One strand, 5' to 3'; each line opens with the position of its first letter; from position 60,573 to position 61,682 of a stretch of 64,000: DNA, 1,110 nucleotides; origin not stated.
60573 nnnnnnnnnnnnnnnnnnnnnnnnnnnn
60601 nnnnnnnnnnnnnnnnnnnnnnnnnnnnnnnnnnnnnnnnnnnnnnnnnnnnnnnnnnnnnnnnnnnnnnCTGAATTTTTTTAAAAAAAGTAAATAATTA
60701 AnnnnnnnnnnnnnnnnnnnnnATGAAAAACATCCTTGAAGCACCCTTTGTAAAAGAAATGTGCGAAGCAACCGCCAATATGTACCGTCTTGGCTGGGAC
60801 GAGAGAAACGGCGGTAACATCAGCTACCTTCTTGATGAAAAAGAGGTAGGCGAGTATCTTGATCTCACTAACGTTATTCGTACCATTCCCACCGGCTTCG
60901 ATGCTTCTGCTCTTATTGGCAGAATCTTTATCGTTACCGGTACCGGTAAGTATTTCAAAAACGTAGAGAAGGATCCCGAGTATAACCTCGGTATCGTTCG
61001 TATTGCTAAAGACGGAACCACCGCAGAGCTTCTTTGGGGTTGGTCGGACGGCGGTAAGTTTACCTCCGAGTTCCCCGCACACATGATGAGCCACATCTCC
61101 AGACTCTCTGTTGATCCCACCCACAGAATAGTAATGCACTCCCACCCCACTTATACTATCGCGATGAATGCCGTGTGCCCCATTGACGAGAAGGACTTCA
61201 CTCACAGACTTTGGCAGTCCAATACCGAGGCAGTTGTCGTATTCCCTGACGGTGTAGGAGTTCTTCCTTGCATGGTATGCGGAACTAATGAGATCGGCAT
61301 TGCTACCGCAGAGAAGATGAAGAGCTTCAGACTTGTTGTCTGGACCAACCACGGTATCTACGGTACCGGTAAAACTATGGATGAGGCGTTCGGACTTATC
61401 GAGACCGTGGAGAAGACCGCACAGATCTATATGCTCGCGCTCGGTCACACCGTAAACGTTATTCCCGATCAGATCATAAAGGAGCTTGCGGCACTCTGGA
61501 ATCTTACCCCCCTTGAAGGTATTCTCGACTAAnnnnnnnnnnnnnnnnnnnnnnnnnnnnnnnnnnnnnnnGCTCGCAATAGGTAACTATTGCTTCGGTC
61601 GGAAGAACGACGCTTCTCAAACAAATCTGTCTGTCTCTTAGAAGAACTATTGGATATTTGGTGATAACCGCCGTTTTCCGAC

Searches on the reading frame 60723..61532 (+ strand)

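Call 38: search_protein_families(library=pfam, proteins=[window:60723-61532:+], max_evalue=0.01)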
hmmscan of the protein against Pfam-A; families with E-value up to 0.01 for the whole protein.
window:60723-61532:+ (269 aa): 1 family
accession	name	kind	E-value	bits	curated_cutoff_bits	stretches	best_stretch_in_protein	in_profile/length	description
PF00596.27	Aldolase_II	-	1.1e-27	97.6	22.2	1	12-236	2-182/183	Class II Aldolase and Adducin N-terminal domain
